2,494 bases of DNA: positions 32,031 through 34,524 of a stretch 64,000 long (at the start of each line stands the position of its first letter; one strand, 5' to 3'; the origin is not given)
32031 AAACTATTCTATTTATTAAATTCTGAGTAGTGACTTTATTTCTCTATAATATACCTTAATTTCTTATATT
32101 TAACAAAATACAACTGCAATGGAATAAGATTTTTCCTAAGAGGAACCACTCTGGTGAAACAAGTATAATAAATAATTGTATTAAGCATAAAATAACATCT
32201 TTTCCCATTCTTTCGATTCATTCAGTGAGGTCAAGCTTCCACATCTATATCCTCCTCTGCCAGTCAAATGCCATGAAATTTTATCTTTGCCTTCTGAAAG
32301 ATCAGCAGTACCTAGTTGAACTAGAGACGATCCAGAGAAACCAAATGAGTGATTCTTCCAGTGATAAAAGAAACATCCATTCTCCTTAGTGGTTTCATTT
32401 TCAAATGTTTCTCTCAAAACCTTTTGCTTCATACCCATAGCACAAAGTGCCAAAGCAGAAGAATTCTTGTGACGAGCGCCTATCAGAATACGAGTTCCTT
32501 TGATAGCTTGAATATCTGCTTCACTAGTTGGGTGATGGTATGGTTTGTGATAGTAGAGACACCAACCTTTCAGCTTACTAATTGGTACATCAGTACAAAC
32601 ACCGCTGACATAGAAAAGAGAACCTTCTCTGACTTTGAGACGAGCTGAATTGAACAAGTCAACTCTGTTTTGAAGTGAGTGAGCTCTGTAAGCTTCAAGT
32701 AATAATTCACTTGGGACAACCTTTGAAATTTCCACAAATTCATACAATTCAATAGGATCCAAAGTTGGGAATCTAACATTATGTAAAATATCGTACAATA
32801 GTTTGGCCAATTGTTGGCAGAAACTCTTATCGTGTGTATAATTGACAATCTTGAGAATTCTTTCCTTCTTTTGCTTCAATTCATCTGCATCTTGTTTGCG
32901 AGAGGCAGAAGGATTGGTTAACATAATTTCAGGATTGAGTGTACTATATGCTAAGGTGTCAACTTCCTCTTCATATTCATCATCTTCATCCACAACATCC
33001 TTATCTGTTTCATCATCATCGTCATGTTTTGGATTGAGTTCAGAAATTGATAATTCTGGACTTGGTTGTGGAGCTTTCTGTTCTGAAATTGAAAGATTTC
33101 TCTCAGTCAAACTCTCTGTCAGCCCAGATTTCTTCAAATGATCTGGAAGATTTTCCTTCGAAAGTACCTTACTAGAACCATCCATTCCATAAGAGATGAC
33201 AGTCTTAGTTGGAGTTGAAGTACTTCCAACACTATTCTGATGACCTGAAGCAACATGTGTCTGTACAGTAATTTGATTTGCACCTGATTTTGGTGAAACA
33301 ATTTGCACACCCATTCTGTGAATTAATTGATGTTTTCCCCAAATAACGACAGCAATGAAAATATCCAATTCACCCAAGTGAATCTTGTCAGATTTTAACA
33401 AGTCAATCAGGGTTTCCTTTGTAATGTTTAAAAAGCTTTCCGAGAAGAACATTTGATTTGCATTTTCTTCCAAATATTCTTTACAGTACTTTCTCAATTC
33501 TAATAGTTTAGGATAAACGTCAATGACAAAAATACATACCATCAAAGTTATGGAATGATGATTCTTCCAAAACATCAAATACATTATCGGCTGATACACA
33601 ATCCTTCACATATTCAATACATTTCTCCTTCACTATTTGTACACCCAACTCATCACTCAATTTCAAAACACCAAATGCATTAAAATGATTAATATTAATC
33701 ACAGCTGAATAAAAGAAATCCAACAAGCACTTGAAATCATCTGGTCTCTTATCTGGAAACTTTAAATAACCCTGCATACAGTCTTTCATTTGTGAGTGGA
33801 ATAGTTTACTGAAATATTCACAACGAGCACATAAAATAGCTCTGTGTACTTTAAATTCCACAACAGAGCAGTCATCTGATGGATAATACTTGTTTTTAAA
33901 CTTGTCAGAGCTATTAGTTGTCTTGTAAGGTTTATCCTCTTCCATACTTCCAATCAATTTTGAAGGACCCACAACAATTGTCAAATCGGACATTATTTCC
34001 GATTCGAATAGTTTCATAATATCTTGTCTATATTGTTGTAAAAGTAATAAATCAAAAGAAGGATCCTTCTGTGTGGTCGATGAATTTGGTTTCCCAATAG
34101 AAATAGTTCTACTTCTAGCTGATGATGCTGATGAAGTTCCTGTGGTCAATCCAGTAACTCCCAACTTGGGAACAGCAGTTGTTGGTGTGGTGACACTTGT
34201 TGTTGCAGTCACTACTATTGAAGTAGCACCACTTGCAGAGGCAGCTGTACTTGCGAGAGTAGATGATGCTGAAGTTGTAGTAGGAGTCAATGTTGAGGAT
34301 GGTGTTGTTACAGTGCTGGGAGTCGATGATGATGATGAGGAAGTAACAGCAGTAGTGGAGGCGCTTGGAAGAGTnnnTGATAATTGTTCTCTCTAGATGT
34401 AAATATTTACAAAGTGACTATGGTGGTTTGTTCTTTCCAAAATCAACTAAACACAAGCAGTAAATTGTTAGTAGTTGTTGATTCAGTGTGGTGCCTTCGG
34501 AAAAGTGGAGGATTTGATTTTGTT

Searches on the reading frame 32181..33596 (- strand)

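Call 22: search_protein_families(library=pfam, proteins=[window:32181-33596:-], max_evalue=0.01)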
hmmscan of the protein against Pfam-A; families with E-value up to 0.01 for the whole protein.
window:32181-33596:- (471 aa): 1 family
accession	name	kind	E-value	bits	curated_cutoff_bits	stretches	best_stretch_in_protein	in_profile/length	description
PF07707.21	BACK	-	8.7e-12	45.5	20.9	1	31-94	13-77/103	BTB And C-terminal Kelch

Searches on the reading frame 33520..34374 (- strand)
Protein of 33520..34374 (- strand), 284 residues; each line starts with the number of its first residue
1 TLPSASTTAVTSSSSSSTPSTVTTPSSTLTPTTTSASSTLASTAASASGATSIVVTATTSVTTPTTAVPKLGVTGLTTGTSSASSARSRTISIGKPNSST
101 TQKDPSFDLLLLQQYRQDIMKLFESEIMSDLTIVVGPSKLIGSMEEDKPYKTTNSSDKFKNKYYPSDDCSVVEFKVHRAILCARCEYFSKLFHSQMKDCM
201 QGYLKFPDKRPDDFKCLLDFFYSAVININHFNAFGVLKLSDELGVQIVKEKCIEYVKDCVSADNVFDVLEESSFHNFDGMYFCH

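Call 22: search_protein_families(library=pfam, proteins=[window:33520-34374:-], max_evalue=0.01)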
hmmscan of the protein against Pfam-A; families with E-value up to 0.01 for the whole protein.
window:33520-34374:- (284 aa): 1 family
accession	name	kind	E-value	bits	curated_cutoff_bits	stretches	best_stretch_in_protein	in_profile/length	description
PF00651.37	BTB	-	1.5e-18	67.4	20.5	1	172-257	21-107/110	BTB/POZ domain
